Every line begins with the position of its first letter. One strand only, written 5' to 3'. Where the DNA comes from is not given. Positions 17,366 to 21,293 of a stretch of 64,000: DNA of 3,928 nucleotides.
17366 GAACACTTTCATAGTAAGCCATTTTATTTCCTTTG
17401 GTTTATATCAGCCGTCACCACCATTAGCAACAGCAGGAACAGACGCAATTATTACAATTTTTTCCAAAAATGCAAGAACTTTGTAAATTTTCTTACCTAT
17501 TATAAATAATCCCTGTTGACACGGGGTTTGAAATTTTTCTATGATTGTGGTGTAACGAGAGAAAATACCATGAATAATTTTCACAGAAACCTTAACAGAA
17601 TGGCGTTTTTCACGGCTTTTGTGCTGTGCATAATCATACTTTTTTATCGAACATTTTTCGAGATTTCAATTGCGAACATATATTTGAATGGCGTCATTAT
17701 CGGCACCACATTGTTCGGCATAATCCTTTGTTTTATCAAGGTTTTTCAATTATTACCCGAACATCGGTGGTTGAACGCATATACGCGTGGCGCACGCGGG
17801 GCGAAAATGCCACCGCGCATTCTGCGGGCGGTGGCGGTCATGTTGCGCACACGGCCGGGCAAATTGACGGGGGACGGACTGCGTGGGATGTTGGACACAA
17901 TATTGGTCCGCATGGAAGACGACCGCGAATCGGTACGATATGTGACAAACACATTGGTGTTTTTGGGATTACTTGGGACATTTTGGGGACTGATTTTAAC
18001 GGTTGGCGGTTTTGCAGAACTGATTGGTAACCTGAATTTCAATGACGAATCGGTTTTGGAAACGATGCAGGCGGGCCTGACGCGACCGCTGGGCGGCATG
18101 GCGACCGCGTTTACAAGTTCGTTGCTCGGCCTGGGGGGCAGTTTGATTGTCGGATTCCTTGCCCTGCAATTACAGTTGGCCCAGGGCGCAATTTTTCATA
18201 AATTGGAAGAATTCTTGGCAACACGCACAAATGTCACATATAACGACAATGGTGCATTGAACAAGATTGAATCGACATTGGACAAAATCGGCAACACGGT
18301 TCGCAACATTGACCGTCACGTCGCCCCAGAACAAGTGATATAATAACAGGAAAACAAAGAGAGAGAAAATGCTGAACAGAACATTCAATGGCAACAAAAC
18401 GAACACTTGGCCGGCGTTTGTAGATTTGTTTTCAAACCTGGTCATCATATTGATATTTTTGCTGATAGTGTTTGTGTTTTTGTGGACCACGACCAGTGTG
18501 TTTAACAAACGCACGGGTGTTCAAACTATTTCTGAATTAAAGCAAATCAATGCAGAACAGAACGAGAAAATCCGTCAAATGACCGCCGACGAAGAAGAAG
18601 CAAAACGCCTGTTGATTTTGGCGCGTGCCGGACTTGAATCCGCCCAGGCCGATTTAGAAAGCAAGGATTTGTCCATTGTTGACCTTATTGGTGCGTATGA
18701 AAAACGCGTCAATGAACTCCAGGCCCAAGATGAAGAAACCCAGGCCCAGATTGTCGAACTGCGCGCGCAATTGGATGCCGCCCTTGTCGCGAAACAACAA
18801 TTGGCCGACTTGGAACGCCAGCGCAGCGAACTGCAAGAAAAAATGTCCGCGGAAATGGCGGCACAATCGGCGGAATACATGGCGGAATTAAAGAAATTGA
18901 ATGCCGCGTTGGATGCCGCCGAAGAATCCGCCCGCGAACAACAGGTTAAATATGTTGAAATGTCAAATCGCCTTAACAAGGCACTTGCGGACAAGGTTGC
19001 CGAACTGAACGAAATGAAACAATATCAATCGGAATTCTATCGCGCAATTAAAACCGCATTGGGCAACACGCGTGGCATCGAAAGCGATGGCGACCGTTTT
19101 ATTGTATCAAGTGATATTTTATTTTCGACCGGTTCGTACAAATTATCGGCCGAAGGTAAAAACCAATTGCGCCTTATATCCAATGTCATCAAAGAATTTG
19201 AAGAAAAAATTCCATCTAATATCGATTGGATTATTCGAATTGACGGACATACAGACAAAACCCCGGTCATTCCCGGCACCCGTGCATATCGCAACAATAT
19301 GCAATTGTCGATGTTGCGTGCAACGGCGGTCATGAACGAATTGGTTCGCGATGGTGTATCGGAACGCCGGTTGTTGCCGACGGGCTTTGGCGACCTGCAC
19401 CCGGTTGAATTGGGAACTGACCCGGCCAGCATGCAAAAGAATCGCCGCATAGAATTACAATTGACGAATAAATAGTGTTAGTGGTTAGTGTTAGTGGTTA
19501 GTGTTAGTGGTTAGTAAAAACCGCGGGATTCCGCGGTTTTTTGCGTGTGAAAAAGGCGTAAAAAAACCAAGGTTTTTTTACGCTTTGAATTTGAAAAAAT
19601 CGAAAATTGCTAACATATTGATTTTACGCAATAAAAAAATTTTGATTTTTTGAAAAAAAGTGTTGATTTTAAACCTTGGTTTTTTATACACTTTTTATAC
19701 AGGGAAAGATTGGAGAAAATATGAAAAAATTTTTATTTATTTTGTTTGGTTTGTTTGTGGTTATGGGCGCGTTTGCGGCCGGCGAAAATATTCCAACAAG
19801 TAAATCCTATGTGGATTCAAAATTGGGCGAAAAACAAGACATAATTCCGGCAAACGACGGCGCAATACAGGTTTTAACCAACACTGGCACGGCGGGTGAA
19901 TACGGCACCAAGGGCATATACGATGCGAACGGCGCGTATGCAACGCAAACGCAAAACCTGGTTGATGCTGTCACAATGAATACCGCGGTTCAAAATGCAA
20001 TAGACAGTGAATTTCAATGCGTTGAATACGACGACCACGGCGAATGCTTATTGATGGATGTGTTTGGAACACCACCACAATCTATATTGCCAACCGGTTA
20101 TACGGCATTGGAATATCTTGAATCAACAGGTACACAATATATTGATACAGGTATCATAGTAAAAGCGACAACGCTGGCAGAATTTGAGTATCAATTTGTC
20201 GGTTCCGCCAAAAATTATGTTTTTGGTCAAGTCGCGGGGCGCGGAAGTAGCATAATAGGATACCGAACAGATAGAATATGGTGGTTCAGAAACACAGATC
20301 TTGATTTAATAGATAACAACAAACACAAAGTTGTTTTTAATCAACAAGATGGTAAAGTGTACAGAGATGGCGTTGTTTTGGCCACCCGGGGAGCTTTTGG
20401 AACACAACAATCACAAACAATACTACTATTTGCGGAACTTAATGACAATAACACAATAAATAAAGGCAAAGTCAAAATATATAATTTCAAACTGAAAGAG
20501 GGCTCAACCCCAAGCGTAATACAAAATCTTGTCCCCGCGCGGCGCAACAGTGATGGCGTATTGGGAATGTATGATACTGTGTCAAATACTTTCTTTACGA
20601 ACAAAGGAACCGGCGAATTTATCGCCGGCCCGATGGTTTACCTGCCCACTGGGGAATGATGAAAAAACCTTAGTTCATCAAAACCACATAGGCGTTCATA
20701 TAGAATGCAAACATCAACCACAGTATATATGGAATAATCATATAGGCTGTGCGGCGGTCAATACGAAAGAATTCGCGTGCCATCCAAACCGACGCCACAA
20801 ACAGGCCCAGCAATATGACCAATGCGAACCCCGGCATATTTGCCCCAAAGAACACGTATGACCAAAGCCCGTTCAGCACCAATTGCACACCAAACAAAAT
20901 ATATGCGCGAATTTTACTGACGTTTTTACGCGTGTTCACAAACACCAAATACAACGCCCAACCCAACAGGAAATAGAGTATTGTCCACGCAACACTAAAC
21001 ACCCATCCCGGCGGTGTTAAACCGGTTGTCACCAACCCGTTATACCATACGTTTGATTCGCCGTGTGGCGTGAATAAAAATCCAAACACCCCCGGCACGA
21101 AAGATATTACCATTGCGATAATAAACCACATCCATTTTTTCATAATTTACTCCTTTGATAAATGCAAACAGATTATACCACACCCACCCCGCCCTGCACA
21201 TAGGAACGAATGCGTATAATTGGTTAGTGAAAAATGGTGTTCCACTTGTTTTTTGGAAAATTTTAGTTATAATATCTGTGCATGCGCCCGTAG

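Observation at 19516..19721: Invertible promoter-like switch: 119-bp segment between 12-bp inverted repeats, flipped here relative to two paralogous loci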

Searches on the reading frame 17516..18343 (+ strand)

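Call 12: search_protein_families(library=pfam, proteins=[window:17516-18343:+], max_evalue=0.01)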
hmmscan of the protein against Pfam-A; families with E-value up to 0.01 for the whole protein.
window:17516-18343:+ (275 aa): 1 family
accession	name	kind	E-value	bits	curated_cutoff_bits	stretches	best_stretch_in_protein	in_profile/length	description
PF03606.21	DcuC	-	0.0035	16.4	23.1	1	29-137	250-351/461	C4-dicarboxylate anaerobic carrier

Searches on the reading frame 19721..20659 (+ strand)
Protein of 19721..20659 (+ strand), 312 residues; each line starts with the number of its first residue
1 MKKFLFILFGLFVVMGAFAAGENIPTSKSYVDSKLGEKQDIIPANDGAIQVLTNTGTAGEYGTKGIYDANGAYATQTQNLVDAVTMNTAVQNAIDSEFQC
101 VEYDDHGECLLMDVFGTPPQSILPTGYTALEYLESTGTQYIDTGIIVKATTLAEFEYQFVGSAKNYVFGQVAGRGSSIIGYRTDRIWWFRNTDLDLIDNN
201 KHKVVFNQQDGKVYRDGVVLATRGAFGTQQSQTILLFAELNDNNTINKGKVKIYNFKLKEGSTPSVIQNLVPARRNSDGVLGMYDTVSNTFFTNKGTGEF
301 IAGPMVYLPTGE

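Call 12: search_protein_families(library=pfam, proteins=[window:19721-20659:+], max_evalue=0.01)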
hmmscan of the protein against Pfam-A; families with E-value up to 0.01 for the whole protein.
window:19721-20659:+ (312 aa): 0 families

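Call 18: find_encoding_contigs(protein=window:19721-20659:+, flank=3000, max_places=10)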
Protein window:19721-20659:+ (312 aa): 5 contigs read that carry it; 1 place shown.
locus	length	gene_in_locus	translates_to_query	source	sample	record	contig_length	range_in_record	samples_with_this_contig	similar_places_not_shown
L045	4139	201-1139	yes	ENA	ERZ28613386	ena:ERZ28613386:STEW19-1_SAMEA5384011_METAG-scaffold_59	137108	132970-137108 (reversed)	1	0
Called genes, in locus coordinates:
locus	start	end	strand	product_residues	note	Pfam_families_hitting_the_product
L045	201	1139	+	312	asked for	-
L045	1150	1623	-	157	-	PF03073:TspO_MBR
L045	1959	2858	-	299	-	PF05552:MS_channel_1st_1, PF00924:MS_channel_2nd, PF21082:MS_channel_3rd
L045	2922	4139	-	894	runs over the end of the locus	-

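Call 56: search_protein_families(library=ncbifam, proteins=[window:19721-20659:+], max_evalue=0.01)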
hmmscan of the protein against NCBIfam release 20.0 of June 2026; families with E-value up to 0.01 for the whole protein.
window:19721-20659:+ (312 aa): 0 families

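Call 57: search_protein_families(library=phrogs, proteins=[window:19721-20659:+], max_evalue=0.01)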
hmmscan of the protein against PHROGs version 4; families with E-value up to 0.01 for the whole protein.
window:19721-20659:+ (312 aa): 0 families

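Call 72: find_homologous_proteins(query=window:19721-20659:+, max_evalue=0.001)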
Query window:19721-20659:+ (312 aa): 1463 proteins with E <= 0.001 among 2857 candidates; the best 120 are listed.
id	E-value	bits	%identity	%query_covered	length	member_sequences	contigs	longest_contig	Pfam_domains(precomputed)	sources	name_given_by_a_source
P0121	7.5e-206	700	100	100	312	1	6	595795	-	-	-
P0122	7.3e-203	690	98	100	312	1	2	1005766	-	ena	-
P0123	1.4e-201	686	97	100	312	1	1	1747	-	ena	-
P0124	3.2e-194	662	95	100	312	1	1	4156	-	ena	-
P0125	1.2e-175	601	86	99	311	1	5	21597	-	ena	-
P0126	1.5e-175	601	86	99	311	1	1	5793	-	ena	-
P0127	2.1e-161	554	80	100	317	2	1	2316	-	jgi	-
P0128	4.0e-155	534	79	100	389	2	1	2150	-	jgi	-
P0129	7.9e-103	362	58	100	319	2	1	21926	-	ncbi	-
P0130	3.1e-101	357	46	87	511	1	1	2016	-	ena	-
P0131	2.6e-100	354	57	100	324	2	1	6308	-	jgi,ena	-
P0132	8.2e-100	352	55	100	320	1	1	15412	-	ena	-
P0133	1.1e-98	348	48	87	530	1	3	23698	-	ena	-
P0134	2.6e-96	340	57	100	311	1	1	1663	-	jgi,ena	-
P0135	1.2e-95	338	57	100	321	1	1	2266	-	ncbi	-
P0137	4.0e-95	337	55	100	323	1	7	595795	-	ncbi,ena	-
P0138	6.5e-95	336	54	100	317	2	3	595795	-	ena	-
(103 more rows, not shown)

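Call 73: find_encoding_contigs(protein=P0122, flank=1500, max_places=6)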
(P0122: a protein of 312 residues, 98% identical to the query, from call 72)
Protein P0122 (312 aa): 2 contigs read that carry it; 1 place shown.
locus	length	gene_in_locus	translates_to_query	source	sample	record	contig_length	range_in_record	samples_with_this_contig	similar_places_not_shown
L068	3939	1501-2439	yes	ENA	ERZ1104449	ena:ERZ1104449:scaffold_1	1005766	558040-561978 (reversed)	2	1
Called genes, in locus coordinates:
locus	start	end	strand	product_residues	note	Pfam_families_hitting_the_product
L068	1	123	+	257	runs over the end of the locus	-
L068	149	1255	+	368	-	PF00691:OmpA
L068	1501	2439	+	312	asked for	-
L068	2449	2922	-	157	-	PF03073:TspO_MBR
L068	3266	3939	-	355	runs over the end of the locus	PF09561:RE_HpaII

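Call 74: find_encoding_contigs(protein=P0124, flank=1500, max_places=6)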
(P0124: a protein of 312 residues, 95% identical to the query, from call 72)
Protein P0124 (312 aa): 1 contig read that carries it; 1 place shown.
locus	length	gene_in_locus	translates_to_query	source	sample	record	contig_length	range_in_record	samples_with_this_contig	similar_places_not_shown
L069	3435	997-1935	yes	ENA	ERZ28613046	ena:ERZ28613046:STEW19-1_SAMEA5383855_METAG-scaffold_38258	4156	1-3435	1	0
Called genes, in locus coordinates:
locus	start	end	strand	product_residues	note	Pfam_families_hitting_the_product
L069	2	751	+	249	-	?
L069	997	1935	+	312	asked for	-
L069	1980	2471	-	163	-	-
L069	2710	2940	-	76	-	-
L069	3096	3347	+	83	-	-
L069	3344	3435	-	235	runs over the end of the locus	PF01863:YgjP-like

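Call 75: find_encoding_contigs(protein=P0125, flank=1500, max_places=6)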
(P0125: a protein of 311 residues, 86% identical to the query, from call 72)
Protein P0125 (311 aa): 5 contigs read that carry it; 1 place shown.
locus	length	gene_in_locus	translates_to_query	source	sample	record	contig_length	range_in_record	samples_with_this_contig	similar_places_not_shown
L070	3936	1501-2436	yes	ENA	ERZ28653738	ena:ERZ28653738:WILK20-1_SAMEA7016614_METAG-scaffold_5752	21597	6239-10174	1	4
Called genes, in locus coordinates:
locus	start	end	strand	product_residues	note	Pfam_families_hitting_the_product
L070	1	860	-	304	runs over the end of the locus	PF01207:Dus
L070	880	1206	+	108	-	-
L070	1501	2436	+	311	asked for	-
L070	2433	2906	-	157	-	PF03073:TspO_MBR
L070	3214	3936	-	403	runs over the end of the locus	-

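Call 78: find_encoding_contigs(protein=P0137, flank=1500, max_places=6)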
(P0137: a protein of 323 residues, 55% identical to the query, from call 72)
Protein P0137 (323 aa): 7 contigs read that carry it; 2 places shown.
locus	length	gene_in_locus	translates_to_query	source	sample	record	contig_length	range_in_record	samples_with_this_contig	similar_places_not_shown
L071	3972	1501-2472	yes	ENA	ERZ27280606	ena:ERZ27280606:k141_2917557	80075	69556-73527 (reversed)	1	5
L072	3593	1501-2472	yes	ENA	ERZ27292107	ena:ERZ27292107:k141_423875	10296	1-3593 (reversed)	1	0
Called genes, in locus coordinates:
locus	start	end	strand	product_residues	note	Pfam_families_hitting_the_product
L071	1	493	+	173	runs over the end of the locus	PF02698:DUF218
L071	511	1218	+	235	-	PF01553:Acyltransferase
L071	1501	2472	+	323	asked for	-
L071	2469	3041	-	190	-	PF09335:VTT_dom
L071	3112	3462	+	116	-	PF02033:RBFA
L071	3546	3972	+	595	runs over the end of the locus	PF00009:GTP_EFTU, PF03144:GTP_EFTU_D2, PF00679:EFG_C, PF06421:LepA_C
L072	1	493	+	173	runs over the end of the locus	PF02698:DUF218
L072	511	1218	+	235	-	PF01553:Acyltransferase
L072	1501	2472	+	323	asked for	-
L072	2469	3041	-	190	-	PF09335:VTT_dom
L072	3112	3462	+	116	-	PF02033:RBFA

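Call 79: find_encoding_contigs(protein=P0138, flank=1500, max_places=6)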
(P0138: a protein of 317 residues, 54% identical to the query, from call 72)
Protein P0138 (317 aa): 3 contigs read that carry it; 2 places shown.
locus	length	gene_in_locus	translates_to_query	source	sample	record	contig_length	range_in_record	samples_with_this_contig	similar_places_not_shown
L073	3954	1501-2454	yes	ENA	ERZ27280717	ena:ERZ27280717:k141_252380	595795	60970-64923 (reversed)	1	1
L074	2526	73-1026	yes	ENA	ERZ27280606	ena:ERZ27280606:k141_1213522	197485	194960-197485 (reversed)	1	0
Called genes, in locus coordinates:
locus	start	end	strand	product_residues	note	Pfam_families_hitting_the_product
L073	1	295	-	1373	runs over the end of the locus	-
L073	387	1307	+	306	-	PF01699:Na_Ca_ex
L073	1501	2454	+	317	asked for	-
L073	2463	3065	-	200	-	PF00300:His_Phos_1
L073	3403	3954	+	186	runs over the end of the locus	PF01765:RRF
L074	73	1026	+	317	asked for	-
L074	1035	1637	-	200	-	PF00300:His_Phos_1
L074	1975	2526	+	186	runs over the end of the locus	PF01765:RRF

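Call 81: find_encoding_contigs(protein=P0123, flank=1500, max_places=6)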
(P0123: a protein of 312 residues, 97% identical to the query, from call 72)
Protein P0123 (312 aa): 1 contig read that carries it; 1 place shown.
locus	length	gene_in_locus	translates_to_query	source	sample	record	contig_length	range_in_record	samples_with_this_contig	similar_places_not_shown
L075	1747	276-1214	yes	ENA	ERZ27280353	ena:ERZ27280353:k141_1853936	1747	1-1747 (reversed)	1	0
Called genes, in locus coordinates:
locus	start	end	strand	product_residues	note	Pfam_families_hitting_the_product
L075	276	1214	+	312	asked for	-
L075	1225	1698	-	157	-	PF03073:TspO_MBR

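Call 90: predict_structure(alignment_id=A1)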
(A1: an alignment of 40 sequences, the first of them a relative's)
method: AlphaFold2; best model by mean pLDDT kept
length: 312 residues; sequences in the alignment: 40
mean_pLDDT: 71.9   pTM: 0.61
mean pLDDT of the five models: 71.9, 69.7, 67.9, 67.4, 65.8
residues with pLDDT >= 90: 127; 70-90: 55; 50-70: 43; < 50: 87
segments of 3 or more residues with pLDDT < 50: 14-83, 111-120, 308-312
pLDDT, mean of each block of 10 residues (from residue 1): 58 46 40 41 34 31 33 40 50 53 64 45 85 95 95 96 86 75 84 85 94 95 89 94 89 97 93 95 96 95 66 32
secondary structure, 60 per line:
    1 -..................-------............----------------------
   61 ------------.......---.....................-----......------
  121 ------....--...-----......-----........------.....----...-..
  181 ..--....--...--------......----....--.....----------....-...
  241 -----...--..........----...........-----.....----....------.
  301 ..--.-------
elements in order: H2-19 H27-38 H73-79 H83-97 E98-103 E109-114 E127-130 E133-135 E141-146 E152-159 E166-170 E179-182 E185-188 E191-193 E202-207 E212-215 E218-222 E233-236 E238-240 E246-248 E251-260 E265-275 E281-285 E290-293 E300-302

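Call 92: fold_search(model_id=the predicted structure, library=pdb)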
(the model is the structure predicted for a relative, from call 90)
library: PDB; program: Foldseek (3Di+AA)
matches with E <= 10: 788; with E <= 0.001: 0
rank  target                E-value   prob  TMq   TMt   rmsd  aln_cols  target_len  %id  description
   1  1kit                  1.8e-03  0.99  0.28  0.14   9.4       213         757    9  VIBRIO CHOLERAE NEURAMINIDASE (released 1997-06-05)
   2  2h0b_C                2.1e-03  1.00  0.32  0.51   5.0       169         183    9  Crystal Structure of the second LNS/LG domain from Neurexin 1 alpha (released 2006-06-20)
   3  1lj7_A                2.6e-03  0.99  0.31  0.44   8.8       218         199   11  Crystal structure of calcium-depleted human C-reactive protein from perfectly twinned data (released 2002-06-05)
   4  3flp_A                3.2e-03  0.99  0.31  0.41   9.9       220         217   11  Crystal structure of native heptameric SAP-like pentraxin from Limulus polyphemus (released 2009-01-20)
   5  1lj7_C                3.2e-03  0.98  0.29  0.41   9.0       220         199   10  Crystal structure of calcium-depleted human C-reactive protein from perfectly twinned data (released 2002-06-05)
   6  8zy4_A                3.2e-03  0.21  0.11  0.04  18.4       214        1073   11  Sarbecovirus YN2013 Spike Trimer in a Locked Conformation (released 2025-02-05)
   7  5xau_D                4.4e-03  1.00  0.34  0.19   5.0       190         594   13  Crystal structure of integrin binding fragment of laminin-511 (released 2017-09-20)
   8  6ype_A                4.4e-03  1.00  0.27  0.39   6.0       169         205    9  Crystal structure of the human neuronal pentraxin 1 (NP1) pentraxin (PTX) domain. (released 2020-06-03)
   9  7s6i_A                5.7e-03  0.15  0.10  0.04  18.1       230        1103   10  SARS-CoV-2-6P-Mut2 S protein (released 2022-05-11)
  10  7r4i_C                7.9e-03  0.51  0.18  0.07  15.4       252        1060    8  The SARS-CoV-2 spike in complex with the 2.15 neutralizing nanobody (released 2022-06-08)
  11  3b3q_E                8.3e-03  1.00  0.28  0.43   5.6       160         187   12  Crystal structure of a synaptic adhesion complex (released 2008-01-15)
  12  1qu0_C                9.2e-03  1.00  0.31  0.48   5.9       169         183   15  CRYSTAL STRUCTURE OF THE FIFTH LAMININ G-LIKE MODULE OF THE MOUSE LAMININ ALPHA2 CHAIN (released 1999-12-03)
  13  9vg7_A                9.7e-03  0.08  0.10  0.05  17.9       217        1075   10  Cryo-EM Structure of Rc-o319 Ectodomain trimer (released 2025-08-27)
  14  7xu0_A                1.0e-02  0.12  0.10  0.04  17.5       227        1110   10  Structure of SARS-CoV-2 Spike Protein with Engineered x3 Disulfide (x3(D427C, V987C) and single Arg S1/S2 cleavage sit (released 2022-07-20)
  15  7dwy_A                1.1e-02  0.14  0.11  0.05  17.4       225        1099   10  S protein of SARS-CoV-2 in the locked conformation (released 2021-03-31)
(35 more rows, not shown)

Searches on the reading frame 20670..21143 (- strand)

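Call 12: search_protein_families(library=pfam, proteins=[window:20670-21143:-], max_evalue=0.01)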
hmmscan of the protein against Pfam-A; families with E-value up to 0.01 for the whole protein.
window:20670-21143:- (157 aa): 2 families
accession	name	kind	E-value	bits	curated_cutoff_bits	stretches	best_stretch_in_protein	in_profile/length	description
PF03073.20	TspO_MBR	-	7.2e-36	123.6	24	1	11-154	2-144/145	TspO/MBR family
PF15184.11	TOM6p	-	0.0064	16.7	27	0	107-129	44-66/74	Mitochondrial import receptor subunit TOM6 homolog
